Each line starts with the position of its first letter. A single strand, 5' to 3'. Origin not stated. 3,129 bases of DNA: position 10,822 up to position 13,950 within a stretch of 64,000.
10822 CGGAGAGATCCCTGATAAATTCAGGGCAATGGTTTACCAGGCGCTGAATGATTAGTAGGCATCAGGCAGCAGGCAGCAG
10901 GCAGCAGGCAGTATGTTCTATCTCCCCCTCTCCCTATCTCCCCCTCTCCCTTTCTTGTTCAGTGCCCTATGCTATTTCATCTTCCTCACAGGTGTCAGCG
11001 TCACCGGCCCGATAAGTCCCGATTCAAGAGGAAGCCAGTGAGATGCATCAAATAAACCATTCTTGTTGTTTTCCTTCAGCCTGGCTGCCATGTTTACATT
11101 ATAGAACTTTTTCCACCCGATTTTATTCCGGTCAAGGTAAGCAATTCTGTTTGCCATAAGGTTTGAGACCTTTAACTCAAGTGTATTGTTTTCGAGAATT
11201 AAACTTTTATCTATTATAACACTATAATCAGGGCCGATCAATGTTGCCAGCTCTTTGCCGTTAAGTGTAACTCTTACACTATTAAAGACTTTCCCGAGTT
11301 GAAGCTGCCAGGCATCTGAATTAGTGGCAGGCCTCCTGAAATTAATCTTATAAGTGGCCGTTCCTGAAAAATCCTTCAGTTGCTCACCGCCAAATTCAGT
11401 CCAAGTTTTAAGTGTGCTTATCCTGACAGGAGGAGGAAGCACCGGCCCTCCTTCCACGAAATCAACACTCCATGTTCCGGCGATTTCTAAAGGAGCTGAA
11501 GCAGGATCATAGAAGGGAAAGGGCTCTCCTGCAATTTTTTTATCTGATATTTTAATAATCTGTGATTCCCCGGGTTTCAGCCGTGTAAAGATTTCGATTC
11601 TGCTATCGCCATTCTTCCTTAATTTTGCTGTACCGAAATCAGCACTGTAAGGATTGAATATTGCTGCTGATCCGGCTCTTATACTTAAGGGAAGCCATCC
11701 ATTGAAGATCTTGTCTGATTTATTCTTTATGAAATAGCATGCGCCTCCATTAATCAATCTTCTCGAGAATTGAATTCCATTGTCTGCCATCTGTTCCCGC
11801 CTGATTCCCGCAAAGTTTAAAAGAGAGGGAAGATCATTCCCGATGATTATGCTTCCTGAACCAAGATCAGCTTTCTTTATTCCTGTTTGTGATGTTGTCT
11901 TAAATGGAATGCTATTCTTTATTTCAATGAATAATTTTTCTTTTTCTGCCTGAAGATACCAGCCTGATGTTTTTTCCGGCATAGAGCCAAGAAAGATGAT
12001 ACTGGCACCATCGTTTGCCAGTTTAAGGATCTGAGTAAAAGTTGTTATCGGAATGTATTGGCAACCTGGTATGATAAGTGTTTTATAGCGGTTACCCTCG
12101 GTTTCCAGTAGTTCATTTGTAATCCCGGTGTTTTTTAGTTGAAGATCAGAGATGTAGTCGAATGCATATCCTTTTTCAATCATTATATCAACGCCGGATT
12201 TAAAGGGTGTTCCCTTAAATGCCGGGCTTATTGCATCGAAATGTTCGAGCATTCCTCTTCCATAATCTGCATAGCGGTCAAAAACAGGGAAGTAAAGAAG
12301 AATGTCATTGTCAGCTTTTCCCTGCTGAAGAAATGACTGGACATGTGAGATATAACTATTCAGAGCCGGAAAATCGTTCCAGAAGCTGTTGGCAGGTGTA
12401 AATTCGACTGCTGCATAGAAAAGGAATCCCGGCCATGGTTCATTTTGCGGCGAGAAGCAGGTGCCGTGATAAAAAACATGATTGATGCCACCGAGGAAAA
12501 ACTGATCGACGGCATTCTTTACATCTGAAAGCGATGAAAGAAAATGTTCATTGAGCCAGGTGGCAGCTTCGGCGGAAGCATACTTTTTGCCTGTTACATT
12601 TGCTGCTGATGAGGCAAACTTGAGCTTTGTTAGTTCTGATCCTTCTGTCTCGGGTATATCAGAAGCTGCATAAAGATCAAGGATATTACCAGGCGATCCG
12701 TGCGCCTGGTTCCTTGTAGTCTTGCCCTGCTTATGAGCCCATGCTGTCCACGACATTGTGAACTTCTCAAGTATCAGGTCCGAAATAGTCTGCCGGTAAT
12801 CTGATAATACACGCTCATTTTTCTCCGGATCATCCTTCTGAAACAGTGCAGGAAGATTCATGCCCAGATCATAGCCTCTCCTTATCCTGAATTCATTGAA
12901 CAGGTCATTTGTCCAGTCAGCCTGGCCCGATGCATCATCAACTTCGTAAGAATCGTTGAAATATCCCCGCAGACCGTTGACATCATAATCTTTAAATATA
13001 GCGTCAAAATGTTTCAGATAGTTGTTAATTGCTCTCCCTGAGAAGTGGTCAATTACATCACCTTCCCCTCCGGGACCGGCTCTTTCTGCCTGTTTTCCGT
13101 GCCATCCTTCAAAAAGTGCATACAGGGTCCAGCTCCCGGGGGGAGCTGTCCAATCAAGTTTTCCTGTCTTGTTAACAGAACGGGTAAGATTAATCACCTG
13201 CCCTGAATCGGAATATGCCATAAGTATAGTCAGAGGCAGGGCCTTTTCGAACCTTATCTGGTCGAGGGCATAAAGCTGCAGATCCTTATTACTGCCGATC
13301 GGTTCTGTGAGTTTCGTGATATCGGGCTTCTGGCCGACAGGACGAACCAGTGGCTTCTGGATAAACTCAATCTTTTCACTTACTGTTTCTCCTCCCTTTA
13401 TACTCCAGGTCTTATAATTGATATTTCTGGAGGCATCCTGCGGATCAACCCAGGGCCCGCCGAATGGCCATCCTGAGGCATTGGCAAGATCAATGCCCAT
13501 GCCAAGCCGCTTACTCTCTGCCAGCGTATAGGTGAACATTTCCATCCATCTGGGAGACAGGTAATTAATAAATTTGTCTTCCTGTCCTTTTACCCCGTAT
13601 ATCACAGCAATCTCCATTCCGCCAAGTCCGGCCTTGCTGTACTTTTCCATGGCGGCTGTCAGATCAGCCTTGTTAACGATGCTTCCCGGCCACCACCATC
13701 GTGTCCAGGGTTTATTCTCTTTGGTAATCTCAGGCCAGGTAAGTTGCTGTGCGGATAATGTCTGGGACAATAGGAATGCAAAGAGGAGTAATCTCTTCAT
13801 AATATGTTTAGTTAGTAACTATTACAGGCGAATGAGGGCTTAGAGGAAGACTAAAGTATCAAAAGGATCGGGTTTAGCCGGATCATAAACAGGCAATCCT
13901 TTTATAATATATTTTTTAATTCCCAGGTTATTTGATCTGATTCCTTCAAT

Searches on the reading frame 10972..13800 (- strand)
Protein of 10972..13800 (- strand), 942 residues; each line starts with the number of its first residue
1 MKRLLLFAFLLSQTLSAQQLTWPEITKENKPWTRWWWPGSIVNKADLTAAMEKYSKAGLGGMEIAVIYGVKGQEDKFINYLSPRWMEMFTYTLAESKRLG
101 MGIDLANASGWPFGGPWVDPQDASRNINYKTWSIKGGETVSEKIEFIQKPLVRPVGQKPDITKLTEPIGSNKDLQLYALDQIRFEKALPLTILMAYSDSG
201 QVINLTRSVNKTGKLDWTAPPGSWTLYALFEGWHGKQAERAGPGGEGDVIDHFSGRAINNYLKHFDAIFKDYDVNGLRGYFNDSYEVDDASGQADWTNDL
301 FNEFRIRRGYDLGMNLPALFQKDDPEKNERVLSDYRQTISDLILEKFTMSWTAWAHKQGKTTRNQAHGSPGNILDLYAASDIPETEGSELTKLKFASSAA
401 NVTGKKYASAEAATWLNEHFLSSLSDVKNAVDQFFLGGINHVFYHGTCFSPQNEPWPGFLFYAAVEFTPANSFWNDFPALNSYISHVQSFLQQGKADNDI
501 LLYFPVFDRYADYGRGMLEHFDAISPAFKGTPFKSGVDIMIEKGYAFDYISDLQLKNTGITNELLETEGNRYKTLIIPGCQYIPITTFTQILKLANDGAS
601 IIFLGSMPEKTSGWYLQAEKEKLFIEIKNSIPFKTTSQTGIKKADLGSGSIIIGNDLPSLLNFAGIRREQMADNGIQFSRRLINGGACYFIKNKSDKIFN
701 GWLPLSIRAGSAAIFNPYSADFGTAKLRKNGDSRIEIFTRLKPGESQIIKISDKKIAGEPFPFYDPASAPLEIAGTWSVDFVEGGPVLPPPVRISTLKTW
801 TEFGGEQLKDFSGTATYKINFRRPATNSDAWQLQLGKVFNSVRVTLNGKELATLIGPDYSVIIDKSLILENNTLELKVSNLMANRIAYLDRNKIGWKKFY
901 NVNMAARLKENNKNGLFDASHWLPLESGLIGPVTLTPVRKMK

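Call 97: search_protein_families(library=pfam, proteins=[window:10972-13800:-], max_evalue=0.00001)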
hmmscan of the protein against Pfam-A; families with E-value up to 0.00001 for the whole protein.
window:10972-13800:- (942 aa): 1 family
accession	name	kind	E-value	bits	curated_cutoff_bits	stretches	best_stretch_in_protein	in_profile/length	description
PF17132.9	Glyco_hydro_106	-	3.8e-73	247.7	29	2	197-700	215-714/743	alpha-L-rhamnosidase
